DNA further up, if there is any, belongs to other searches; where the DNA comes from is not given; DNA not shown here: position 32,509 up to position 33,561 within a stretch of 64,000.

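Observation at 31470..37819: Ter-like membrane/Ca2+ stress island: SPFH protein, small TM peptides, TM-anchored coiled-coil protein, three tandem TerD paralogues and a P-type Ca2+-type ATPase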

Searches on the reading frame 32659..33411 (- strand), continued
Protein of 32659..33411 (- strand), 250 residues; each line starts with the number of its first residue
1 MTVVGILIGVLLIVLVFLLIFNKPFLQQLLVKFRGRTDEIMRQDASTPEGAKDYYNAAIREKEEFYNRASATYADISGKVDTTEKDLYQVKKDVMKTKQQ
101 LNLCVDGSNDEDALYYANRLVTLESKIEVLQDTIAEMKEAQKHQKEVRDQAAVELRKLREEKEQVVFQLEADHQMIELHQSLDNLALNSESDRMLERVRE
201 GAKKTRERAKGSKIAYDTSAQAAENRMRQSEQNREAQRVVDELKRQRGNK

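Call 61: find_related_loci(query=A1, collection=viral_contigs, flank=9000)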
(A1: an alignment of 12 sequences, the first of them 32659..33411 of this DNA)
Query A1 (250 aa) in viral_contigs; peptide patterns used: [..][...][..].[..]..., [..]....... (x = any residue, [..] = any of these).
149 stretches matched a pattern; 103 encode a relative of the query (tblastn E <= 1e-3); the best 80 are kept; 80 distinct loci.
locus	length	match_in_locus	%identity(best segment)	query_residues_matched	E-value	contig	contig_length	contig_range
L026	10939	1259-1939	76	22-248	4e-111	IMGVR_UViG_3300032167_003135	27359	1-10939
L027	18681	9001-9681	76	22-248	4e-111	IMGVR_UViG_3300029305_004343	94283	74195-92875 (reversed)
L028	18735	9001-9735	67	6-250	2e-110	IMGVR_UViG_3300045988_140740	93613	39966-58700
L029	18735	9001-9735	67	6-250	5e-110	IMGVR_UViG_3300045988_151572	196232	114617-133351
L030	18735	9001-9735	67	6-250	2e-109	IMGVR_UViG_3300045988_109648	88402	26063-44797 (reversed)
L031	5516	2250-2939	69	21-250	1e-106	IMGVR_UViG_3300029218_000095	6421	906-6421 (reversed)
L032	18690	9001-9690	69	21-250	7e-106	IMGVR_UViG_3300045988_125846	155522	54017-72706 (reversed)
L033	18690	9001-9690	69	21-250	6e-106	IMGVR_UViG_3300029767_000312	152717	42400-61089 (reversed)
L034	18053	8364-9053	69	21-250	6e-106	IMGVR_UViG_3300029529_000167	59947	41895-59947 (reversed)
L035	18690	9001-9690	69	21-250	7e-106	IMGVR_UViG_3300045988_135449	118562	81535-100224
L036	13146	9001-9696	68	19-250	2e-105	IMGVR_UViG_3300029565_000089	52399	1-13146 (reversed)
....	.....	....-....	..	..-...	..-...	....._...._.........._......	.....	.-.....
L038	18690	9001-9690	69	21-250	2e-105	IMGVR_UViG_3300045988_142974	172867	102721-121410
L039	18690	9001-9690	69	21-250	4e-105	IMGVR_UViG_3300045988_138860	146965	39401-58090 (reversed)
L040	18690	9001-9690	69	21-250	2e-105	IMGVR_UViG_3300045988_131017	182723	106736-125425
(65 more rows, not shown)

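Call 69: search_dna_similar(query=window:32659-33411:-, collection=phages, mode=protein, max_evalue=0.001, max_rows=25)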
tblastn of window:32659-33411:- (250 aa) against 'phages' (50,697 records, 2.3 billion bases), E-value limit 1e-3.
Records with a match: 1; places in all: 1; records where one place covers at least 80% of the query: 1.
Best place of each record, by identity: <60% 1.
By first word of the organism name: Bacteriophage 1.
By host as written in the record: - 1.
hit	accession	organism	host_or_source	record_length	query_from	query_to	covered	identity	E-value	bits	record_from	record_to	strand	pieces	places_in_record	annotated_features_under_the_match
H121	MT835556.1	Bacteriophage sp.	human fecal samples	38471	24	249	90%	28.2%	2e-17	87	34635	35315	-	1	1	record has no annotation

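Call 71: get_annotated_region(hit=H121, flank=6000)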
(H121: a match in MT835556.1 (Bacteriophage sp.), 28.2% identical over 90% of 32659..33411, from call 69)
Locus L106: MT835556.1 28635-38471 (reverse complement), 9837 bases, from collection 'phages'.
description: UNVERIFIED: Bacteriophage sp. clone scaffold_168 genomic sequence.
organism: Bacteriophage sp. (NCBI taxid 38018)
taxonomy: Viruses
host: -; source: human fecal samples; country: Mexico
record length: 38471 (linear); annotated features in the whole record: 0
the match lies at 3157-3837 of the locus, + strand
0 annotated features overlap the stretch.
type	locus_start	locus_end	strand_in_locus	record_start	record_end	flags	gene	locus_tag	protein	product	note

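Call 79: search_protein_representatives(alignment_id=A1)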
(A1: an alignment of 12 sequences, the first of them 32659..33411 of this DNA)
Query: 12 sequences, 250 profile positions. Proteins with E-value up to 0.001 (for the whole library): 234; up to 1e-10: 145; up to 1e-30: 28. The best 150 are listed.
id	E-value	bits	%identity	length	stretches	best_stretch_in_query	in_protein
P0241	4.2e-92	324.5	-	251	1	5-249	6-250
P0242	7.8e-85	300.7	-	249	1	4-248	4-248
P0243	3.9e-70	252.5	-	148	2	160-249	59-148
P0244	5.7e-68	245.4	-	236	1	15-247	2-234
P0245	8.4e-66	238.3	-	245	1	7-249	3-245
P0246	3.2e-64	233.2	-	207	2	88-249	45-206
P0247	8.3e-64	231.8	-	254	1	4-248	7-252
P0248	4.3e-61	222.9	-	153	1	45-166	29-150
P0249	5.2e-61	222.6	-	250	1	7-248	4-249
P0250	7.2e-59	215.6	-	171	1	120-249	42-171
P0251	8.6e-59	215.4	-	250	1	4-249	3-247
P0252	3.0e-55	203.7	-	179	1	1-118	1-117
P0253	6.0e-55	202.8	-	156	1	95-250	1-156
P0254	7.4e-49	182.8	-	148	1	1-135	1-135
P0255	5.9e-48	179.9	-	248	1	6-249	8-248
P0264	9.6e-35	136.6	-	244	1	2-237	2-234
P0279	1.4e-25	106.6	-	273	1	5-236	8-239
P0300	1.2e-21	93.7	-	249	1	2-247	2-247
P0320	1.6e-18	83.4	-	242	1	6-247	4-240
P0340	4.0e-16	75.6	-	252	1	4-247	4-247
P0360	1.3e-13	67.3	-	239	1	7-241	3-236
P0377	1.7e-11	60.4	-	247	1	7-245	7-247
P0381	3.1e-11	59.6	-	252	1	9-241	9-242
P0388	2.2e-10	56.8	-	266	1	27-248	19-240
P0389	3.4e-10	56.2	-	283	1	23-245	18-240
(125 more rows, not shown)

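Call 80: search_protein_families(library=pfam, proteins=[P0264, P0279, P0300, P0320, P0340, P0360, P0377, P0381, P0388, P0389], max_evalue=0.01)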
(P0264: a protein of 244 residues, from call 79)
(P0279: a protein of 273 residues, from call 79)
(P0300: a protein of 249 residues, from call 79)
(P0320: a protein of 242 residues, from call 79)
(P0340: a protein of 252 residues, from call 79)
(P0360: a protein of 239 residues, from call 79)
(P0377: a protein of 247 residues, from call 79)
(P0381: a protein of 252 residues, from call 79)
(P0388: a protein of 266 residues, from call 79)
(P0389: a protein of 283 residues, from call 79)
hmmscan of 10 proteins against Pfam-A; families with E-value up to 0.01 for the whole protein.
P0264 (244 aa): 1 family
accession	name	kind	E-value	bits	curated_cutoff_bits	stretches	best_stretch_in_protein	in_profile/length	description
PF04012.17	PspA_IM30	-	0.00052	20.1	33.9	1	47-238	21-212/220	PspA/IM30 family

P0279 (273 aa): 2 families
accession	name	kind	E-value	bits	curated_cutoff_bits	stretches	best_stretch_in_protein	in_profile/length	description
PF04012.17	PspA_IM30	-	5.3e-08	33.2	33.9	1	55-241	25-209/220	PspA/IM30 family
PF20667.3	Sec10_N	-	0.00058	20.4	27.4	0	45-107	27-89/118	Exocyst complex component Sec10, N-terminal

P0300 (249 aa): 0 families

P0320 (242 aa): 2 families
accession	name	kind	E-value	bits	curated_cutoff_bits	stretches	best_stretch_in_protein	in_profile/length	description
PF04012.17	PspA_IM30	-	1.5e-06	28.4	33.9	1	18-208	2-184/220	PspA/IM30 family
PF24627.1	PUMA_CC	-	0.00061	20.2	30.1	0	112-153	2-43/74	PUMA coiled-coil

P0340 (252 aa): 0 families

P0360 (239 aa): 0 families

P0377 (247 aa): 0 families

P0381 (252 aa): 1 family
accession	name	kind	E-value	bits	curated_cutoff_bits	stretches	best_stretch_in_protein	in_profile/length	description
PF04012.17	PspA_IM30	-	0.001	19.2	33.9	1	33-239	9-204/220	PspA/IM30 family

P0388 (266 aa): 0 families

P0389 (283 aa): 0 families

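Call 82: search_solved_structures(query=A2, max_evalue=10, show_alignments=1)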
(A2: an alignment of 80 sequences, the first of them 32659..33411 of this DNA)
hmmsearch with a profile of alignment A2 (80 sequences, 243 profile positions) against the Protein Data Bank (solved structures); distinct sequences matched with E-value up to 10: 160 (the best 60 are shown).
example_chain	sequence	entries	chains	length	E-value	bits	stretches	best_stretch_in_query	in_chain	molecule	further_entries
8qbr_A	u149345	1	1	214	3.2e-07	33.1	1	48-204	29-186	Membrane-associated protein Vipp1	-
8qbw_A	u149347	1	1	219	4.8e-07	32.5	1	48-205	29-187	Phage shock protein A, PspA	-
8qbv_A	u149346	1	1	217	4.9e-07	32.5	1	48-205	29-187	Membrane-associated protein Vipp1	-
6zvr_B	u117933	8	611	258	6.4e-07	32.1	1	48-205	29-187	Vipp1 | Phage shock protein A, PspA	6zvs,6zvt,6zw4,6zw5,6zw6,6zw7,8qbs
6kos_A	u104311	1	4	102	0.00015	24.4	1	59-153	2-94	SUWA (Super WA20)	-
9hzm_A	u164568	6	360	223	0.00046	22.8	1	66-194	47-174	Chloroplast membrane-associated 30 kD protein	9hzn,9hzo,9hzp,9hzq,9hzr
8akq_0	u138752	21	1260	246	0.00074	22.1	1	66-193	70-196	Chloroplast membrane-associated 30 kD protein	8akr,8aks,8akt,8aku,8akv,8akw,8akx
7abk_A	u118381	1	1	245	0.00083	21.9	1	66-193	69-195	Chloroplast membrane-associated 30 kD protein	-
6z35_A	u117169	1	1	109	0.00086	21.9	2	78-135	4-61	Maquette 2-1ip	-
3vjf_A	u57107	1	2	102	0.0014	21.2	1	59-153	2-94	WA20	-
7wbn_A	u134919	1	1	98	0.0016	21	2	102-136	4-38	RevCC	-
6pfp_A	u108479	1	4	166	0.0024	20.4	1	63-156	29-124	Myosin-7 fused to GP7 and EB1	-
8q4g_G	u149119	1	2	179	0.0029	20.2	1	56-139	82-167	Tropomyosin alpha-1 chain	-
7y9n_A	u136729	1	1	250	0.003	20.1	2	59-140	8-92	Spike protein S2',5HB-H2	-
8zbk_R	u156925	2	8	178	0.0032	20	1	56-139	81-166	Tropomyosin alpha-1 chain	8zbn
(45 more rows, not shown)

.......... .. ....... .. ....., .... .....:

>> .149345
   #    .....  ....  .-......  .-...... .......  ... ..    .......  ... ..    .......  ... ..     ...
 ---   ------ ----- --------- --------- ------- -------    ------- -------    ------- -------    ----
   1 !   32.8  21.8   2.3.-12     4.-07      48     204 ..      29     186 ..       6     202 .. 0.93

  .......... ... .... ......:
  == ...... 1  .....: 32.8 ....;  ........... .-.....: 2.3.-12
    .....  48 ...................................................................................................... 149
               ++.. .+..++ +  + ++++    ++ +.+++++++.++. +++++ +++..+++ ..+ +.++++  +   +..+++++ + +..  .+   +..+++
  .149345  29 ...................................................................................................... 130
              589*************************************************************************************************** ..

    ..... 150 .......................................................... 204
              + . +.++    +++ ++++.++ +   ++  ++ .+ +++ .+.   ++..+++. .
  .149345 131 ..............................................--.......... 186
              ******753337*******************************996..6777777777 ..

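Call 86: find_related_loci(query=P0264, collection=viral_contigs, flank=6000)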
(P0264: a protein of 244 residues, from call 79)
Query P0264 (244 aa) in viral_contigs; peptide patterns used: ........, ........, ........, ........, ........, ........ (x = any residue, [..] = any of these).
3 stretches matched a pattern, but none encodes a relative of the query by tblastn (E <= 1e-3).

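Call 87: find_related_loci(query=P0300, collection=viral_contigs, flank=6000)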
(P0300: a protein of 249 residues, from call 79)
Query P0300 (249 aa) in viral_contigs; peptide patterns used: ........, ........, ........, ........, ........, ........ (x = any residue, [..] = any of these).
12 stretches matched a pattern, but none encodes a relative of the query by tblastn (E <= 1e-3).

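Call 88: find_related_loci(query=P0340, collection=viral_contigs, flank=6000)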
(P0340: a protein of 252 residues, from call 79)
Query P0340 (252 aa) in viral_contigs; peptide patterns used: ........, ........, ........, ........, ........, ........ (x = any residue, [..] = any of these).
14 stretches matched a pattern, but none encodes a relative of the query by tblastn (E <= 1e-3).

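Call 94: predict_structure(alignment_id=A2)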
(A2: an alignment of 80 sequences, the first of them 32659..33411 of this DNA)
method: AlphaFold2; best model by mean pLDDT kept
length: 250 residues; sequences in the alignment: 80
mean_pLDDT: 92.9   pTM: 0.64
mean pLDDT of the five models: 92.9, 91.0, 88.6, 85.5, 85.0
residues with pLDDT >= 90: 200; 70-90: 46; 50-70: 3; < 50: 1
segments of 3 or more residues with pLDDT < 50: none
pLDDT, mean of each block of 10 residues (from residue 1): 94 95 91 91 94 96 98 98 98 98 96 97 98 98 98 97 94 92 80 79 86 89 92 94 81
secondary structure, 60 per line:
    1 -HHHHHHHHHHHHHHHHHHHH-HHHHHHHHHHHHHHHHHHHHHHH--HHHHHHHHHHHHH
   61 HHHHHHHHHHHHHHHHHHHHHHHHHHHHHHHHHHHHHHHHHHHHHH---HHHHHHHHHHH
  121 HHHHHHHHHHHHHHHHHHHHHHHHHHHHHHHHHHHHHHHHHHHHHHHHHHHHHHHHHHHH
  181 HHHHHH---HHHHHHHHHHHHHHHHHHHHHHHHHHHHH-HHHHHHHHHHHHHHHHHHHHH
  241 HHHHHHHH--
elements in order: H2-21 H23-45 H48-106 H110-186 H190-218 H220-248
